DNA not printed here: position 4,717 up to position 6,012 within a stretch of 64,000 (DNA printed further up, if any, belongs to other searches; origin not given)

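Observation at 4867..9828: Orphan cassette: isoprenoid-synthase-like protein, SPASM-like radical SAM, Nif11-like small protein, GGR-type flavoprotein and a secreted hydrolase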

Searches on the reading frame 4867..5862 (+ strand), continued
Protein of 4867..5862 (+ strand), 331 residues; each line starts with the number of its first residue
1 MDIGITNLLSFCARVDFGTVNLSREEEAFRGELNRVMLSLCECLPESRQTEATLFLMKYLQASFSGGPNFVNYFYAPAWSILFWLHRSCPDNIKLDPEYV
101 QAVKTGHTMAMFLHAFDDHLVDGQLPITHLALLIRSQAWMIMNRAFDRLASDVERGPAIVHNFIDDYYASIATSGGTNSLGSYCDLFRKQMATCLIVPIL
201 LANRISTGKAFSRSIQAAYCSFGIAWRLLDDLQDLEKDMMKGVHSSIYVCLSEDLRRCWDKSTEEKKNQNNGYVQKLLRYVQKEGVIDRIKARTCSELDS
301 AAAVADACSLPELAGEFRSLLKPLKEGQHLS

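Call 23: search_protein_representatives(alignment_id=A1)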
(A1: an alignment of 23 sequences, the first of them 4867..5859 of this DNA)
Query: 23 sequences, 331 profile positions. Proteins with E-value up to 0.001 (for the whole library): 271; up to 1e-10: 241; up to 1e-30: 157. The best 150 are listed.
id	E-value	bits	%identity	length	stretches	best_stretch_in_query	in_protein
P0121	8.8e-120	416.0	-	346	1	1-328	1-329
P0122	6.1e-116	403.3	-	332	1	1-326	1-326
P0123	2.4e-107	375.1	-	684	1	1-328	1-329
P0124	2.7e-106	371.6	-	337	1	1-326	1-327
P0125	7.3e-106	370.2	-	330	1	1-328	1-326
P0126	4.3e-102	357.8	-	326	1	1-328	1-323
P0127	2.1e-100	352.2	-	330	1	7-326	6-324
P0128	8.0e-100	350.4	-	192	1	140-331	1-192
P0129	1.1e-99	349.9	-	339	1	6-328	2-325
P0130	3.4e-98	345.0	-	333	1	13-327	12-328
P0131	1.3e-97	343.1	-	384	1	2-326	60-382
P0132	5.5e-97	341.0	-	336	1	1-329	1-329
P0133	4.6e-94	331.4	-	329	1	1-325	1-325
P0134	9.5e-94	330.4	-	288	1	88-328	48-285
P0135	1.9e-92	326.1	-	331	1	7-325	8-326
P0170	2.2e-71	256.9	-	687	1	31-327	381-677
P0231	2.3e-42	161.5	-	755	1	13-324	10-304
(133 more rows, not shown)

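Call 24: fold_search(model_id=the predicted structure, library=pdb)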
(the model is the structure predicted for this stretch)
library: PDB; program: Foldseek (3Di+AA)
matches with E <= 10: 486; with E <= 0.001: 26
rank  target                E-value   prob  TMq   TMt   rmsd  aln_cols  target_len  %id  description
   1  3qqv                  2.8e-05  1.00  0.57  0.54   7.4       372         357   14  Crystal structure of geranylgeranyl pyrophosphate synthase from corynebacterium glutamicum complexed with isoprenyl diph (released 2011-03-02)
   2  4jxn                  3.5e-04  1.00  0.56  0.62   9.9       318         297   15  CRYSTAL STRUCTURE OF POLYPRENYL SYNTHASE ISP_B (TARGET EFI-509198) FROM Roseobacter denitrificans (released 2013-05-01)
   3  9jsc_B                3.6e-04  1.00  0.58  0.63   8.5       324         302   15  Crystal structure of OsSPS3 complexed with YH24532 (released 2026-04-08)
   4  6si5                  3.6e-04  1.00  0.57  0.54   5.9       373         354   12  T. cruzi FPPS in complex with 1-methyl-5-(4,5,6,7-tetrahydrothieno[3,2-c]pyridine-5-carbonyl)pyridin-2(1H)-one (released 2020-08-26)
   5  9js8_B                4.0e-04  1.00  0.55  0.60   8.7       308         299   14  Crystal structure of OsSPS3 complexed with YH24508 (released 2026-04-08)
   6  4jyx_D                4.1e-04  1.00  0.59  0.62   6.5       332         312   13  Crystal structure of polyprenyl synthase PATL_3739 (TARGET EFI-509195) FROM PSEUDOALTEROMONAS ATLANTICA, COMPLEX WITH  (released 2013-04-10)
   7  4jyx_A                4.5e-04  1.00  0.64  0.66   4.8       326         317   14  Crystal structure of polyprenyl synthase PATL_3739 (TARGET EFI-509195) FROM PSEUDOALTEROMONAS ATLANTICA, COMPLEX WITH  (released 2013-04-10)
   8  9a4c_B                4.9e-04  1.00  0.62  0.59   7.4       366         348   11  Integrative model of ACP-HEPS2 by crosslinking MS and deep learning (released 2024-09-18)
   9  4ryp_A                4.9e-04  1.00  0.57  0.54   6.2       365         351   12  Crystal Structure of T. Brucei Farnesyl Diphosphate Synthase (released 2015-04-15)
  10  4jyx_B                5.5e-04  1.00  0.62  0.64   5.6       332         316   14  Crystal structure of polyprenyl synthase PATL_3739 (TARGET EFI-509195) FROM PSEUDOALTEROMONAS ATLANTICA, COMPLEX WITH  (released 2013-04-10)
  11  3lmd                  6.0e-04  1.00  0.60  0.62   7.0       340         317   12  Crystal structure of geranylgeranyl pyrophosphate synthase from corynebacterium glutamicum atcc 13032 (released 2010-02-16)
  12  5hn9_B                6.3e-04  1.00  0.59  0.56   5.7       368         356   10  Crystal structure of Plasmodium vivax geranylgeranylpyrophosphate synthase complexed with BPH-1186 (released 2016-09-07)
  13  3wjk_B                6.5e-04  1.00  0.59  0.64   5.4       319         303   13  Crystal structure of Octaprenyl Pyrophosphate synthase from Escherichia coli (released 2014-06-18)
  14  1wmw_B                6.5e-04  1.00  0.54  0.56   6.9       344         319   15  Crystal structure of geranulgeranyl diphosphate synthase from Thermus thermophilus (released 2005-07-21)
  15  9v4h_B                6.8e-04  1.00  0.53  0.57   8.5       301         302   11  Prenyltransferase Ord1 Q216A-FSPP (released 2025-10-01)
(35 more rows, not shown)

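Call 28: search_solved_structures(query=A1, max_evalue=10, show_alignments=3)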
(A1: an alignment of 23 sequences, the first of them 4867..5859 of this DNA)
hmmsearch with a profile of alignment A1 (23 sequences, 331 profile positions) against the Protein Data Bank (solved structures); distinct sequences matched with E-value up to 10: 1.
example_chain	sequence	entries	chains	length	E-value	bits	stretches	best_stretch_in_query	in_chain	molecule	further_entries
1f4m_A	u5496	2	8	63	0.6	12.2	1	125-171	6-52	ROP ALA2ILE2-6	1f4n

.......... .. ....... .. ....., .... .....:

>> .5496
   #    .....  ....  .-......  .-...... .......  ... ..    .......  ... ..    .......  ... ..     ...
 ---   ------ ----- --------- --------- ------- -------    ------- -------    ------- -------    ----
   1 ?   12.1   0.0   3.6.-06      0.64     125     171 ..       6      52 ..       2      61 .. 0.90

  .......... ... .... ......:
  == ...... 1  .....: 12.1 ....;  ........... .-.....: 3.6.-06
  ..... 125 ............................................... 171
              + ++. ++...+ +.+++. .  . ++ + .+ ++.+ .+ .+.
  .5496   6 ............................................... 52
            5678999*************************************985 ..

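Call 43: search_protein_families(library=ncbifam, proteins=[P0170, P0231], max_evalue=0.001)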
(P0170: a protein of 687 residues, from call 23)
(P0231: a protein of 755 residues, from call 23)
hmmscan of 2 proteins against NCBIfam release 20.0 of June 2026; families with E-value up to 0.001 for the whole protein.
P0170 (687 aa): 51 families (the best 25 are shown)
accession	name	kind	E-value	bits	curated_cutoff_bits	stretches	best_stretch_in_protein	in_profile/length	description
TIGR02032.1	GG-red-SF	subfamily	7.5e-41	140.7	158.8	1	19-302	3-296/297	geranylgeranyl reductase family protein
TIGR02023.1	BchP-ChlP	subfamily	1.3e-29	103.4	343.3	1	18-306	2-301/388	geranylgeranyl diphosphate reductase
NF049967.1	QhpG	equivalog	1.6e-20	73.4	240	2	103-302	81-285/423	flavin-dependent monooxygenase QhpG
TIGR02028.1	ChlP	equivalog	2e-19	69.7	505.3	1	18-170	2-170/398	geranylgeranyl reductase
NF038174.1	maturase_GoxB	equivalog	1.1e-12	47.7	400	1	18-181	2-175/358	glycine oxidase maturase GoxB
NF045655.1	MkRedMenJ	equivalog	3.1e-12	46.1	700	2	16-165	4-164/406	menaquinone reductase MenJ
NF008519.0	PRK11445.1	equivalog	1.8e-11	43.9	303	1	146-305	144-302/355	FAD-binding protein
NF041080.1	DGGGPL_reductase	equivalog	3.3e-11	42.7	580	1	19-125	4-113/447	digeranylgeranylglycerophospholipid reductase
NF004829.0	PRK06183.1-3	subfamily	6.6e-10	38.3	390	1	13-48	5-40/520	bifunctional 3-(3-hydroxy-phenyl)propionate/3-hydroxycinnamic acid hydroxylase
TIGR01988.1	Ubi-OHases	subfamily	6.9e-10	38.3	224.65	0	18-50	1-34/387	ubiquinone biosynthesis hydroxylase, UbiH/UbiF/VisC/COQ6 family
NF005951.1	PRK08020.1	equivalog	2e-08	33.5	590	0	122-168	126-173/388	3-demethoxyubiquinol 3-hydroxylase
NF005313.0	PRK06847.1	subfamily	7.2e-08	31.8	372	1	16-172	4-174/375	hypothetical protein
NF004318.0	PRK05714.1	equivalog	1.3e-07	30.6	653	0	113-169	120-178/407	2-octaprenyl-3-methyl-6-methoxy-1,4-benzoquinol hydroxylase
TIGR01292.1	TRX_reduct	equivalog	5.2e-07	28.8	343.45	0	18-50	2-34/300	thioredoxin-disulfide reductase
NF038171.1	maturase_LodB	equivalog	8e-07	28.5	400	0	270-310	278-318/361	lysine-epsilon-oxidase maturase LodB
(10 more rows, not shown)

P0231 (755 aa): 3 families
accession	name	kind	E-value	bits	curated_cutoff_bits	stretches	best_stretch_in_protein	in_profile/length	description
NF041227.1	BagG_FevA2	exception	2.7e-08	32.9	850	1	368-508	65-203/455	bagremycin/ferroverdin biosynthesis FAD-dependent oxygenase BagG/FevA2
NF053785.1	DcplphribOxDprE1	equivalog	5.4e-07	29.2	500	1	358-550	23-219/449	decaprenylphosphoryl-beta-D-ribose oxidase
TIGR01679.1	bact_FAD_ox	subfamily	1.4e-05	24.2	292.25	1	349-519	10-179/419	FAD-linked oxidoreductase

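Call 55: search_protein_families(library=pfam, proteins=[L026:12050-13750:+, L026:9245-9859:+, L031:4482-5960:+, L031:5929-6147:+, L025:12174-12770:+, L034:11181-12542:+, L034:12607-14697:+, L005:2707-6177:+, L034:4578-8375:+], max_evalue=0.001)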
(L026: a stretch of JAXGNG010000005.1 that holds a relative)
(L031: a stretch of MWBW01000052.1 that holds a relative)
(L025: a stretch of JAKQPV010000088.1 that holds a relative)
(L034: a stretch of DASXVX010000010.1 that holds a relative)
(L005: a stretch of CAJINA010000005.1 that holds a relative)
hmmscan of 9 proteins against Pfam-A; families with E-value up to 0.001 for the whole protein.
L026:12050-13750:+ (567 aa): 1 family
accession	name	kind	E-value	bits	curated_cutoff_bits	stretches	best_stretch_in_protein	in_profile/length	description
PF00171.27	Aldedh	-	9.4e-98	328.2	23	1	89-532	18-456/461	Aldehyde dehydrogenase family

L026:9245-9859:+ (205 aa): 0 families

L031:4482-5960:+ (493 aa): 14 families
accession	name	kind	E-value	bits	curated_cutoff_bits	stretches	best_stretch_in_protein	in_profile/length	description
PF13646.12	HEAT_2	-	1.3e-90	298.3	27.7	8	374-449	1-77/88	HEAT repeats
PF02985.28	HEAT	-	1.2e-44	146.4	23.5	2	311-337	2-28/31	HEAT repeat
PF03130.22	HEAT_PBS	-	1.2e-42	139.9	20.9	2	325-351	1-27/27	PBS lyase HEAT-like repeat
PF13513.12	HEAT_EZ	-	5.6e-41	138.7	27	2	310-336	29-55/55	HEAT-like repeat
PF00514.29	Arm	-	1.1e-24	86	20.6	0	310-336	13-39/41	Armadillo/beta-catenin-like repeat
PF12717.13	Cnd1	-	3.1e-13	50.5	26.4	0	203-271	2-74/162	non-SMC mitotic condensation complex subunit 1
PF24714.1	TOR1L1_N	-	8.3e-08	32.3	43.3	1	68-246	84-239/281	TORTIFOLIA1 N-terminal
PF11838.14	ERAP1_C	-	4.1e-06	26.9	38.2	0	233-333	128-240/318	ERAP1-like C-terminal domain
PF01602.26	Adaptin_N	-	8.4e-06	25.1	37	1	192-273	84-169/524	Adaptin N terminal region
PF23271.1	HEAT_GCN1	-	9e-06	26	27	0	85-151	24-101/190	Stalled ribosome sensor GCN1-like, HEAT repeats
PF25786.1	HEAT_GCN1_C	-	1.9e-05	25.1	27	0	204-255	53-104/151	GCN1-like, C-terminal HEAT repeats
PF08713.17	DNA_alkylation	-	2.8e-05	24.4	21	0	208-265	108-165/213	DNA alkylation repair enzyme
PF06298.16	PsbY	-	6.9e-05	23.1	24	0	147-164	16-33/35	Photosystem II protein Y (PsbY)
PF21581.3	SCD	-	0.00043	21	27.5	0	224-247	36-59/75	Stromalin conservative domain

L031:5929-6147:+ (73 aa): 0 families

L025:12174-12770:+ (199 aa): 1 family
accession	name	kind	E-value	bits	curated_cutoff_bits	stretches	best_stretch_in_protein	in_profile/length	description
PF01797.21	Y1_Tnp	-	1.9e-12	47.8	23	1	14-106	5-96/121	Transposase IS200 like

L034:11181-12542:+ (454 aa): 2 families
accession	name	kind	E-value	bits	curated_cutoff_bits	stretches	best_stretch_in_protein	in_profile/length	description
PF07690.21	MFS_1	-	1.4e-34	120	33.4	2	56-374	34-328/347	Major Facilitator Superfamily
PF00083.30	Sugar_tr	-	6e-34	118.1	22.3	1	21-434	4-442/452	Sugar (and other) transporter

L034:12607-14697:+ (697 aa): 7 families
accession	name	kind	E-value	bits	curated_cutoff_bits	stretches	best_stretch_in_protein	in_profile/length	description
PF04184.18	ST7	-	7.1e-11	41.7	24.3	1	455-691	163-419/533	ST7 protein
PF02810.21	SEC-C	-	7.4e-10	39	20.4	1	33-51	1-19/19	SEC-C motif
PF13432.12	TPR_16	-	2.9e-06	28.1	32.7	1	516-576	3-64/65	Tetratricopeptide repeat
PF14559.12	TPR_19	-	3.6e-06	27.6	25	1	553-594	1-41/68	Tetratricopeptide repeat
PF07719.23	TPR_2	-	4.4e-05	23.7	27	1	548-576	6-34/34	Tetratricopeptide repeat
PF13428.12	TPR_14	-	4.5e-05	24.2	23.5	0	548-585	6-42/44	Tetratricopeptide repeat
PF00515.34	TPR_1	-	0.00055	20.1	27.8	0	545-575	3-33/34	Tetratricopeptide repeat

L005:2707-6177:+ (1157 aa): 3 families
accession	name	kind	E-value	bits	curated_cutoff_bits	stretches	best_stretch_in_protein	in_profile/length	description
PF00027.35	cNMP_binding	-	1.1e-11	45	27.5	1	924-1004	2-83/89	Cyclic nucleotide-binding domain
PF13646.12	HEAT_2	-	4.7e-11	43.3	27.7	1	623-690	9-76/88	HEAT repeats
PF03130.22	HEAT_PBS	-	0.0008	20.2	20.9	0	737-754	8-25/27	PBS lyase HEAT-like repeat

L034:4578-8375:+ (1266 aa): 0 families

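Call 58: search_protein_families(library=pfam, alignment_id=A3, max_evalue=0.1)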
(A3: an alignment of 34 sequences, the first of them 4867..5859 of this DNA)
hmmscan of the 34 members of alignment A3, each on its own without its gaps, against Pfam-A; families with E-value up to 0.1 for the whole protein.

A. member 1, window:4867-5859:+ (331 aa): 4 families
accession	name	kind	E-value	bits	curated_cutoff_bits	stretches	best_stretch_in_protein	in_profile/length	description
PF14733.11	ACDC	-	0.002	18.8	22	0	81-126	36-76/91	AP2-coincident C-terminal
PF03936.21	Terpene_synth_C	-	0.051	13.3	26.3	1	200-253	164-219/241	Terpene synthase family, metal binding domain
PF19086.5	Terpene_syn_C_2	-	0.058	13.6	23.7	0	174-252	94-175/199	Terpene synthase family 2, C-terminal metal binding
PF11701.14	UNC45-central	-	0.096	13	25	0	238-290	13-61/154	Myosin-binding striated muscle assembly central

B. families by the number of members that match (of 34 scanned): 13 families
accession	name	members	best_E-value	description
PF00348.22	polyprenyl_synt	6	0.018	Polyprenyl synthetase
PF18937.5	DUF5685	2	0.00016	Family of unknown function (DUF5685)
PF03936.21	Terpene_synth_C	2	0.0014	Terpene synthase family, metal binding domain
PF19086.5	Terpene_syn_C_2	2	0.0044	Terpene synthase family 2, C-terminal metal binding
PF14733.11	ACDC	1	0.002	AP2-coincident C-terminal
PF06932.16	DUF1283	1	0.012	Protein of unknown function (DUF1283)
PF00494.24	SQS_PSY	1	0.022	Squalene/phytoene synthase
PF03405.20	FA_desaturase_2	1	0.03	Fatty acid desaturase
PF17934.6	TetR_C_26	1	0.043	Tetracyclin repressor-like, C-terminal domain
PF12717.13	Cnd1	1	0.045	non-SMC mitotic condensation complex subunit 1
PF20445.3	RHS_N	1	0.067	Retrotransposon hot spot proteins N-terminal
PF07607.17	DUF1570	1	0.081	Protein of unknown function (DUF1570)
PF11701.14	UNC45-central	1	0.096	Myosin-binding striated muscle assembly central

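Call 61: search_protein_families(library=padloc, proteins=[window:4867-5859:+], max_evalue=0.01)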
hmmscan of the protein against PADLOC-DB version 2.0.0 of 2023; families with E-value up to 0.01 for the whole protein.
window:4867-5859:+ (331 aa): 0 families
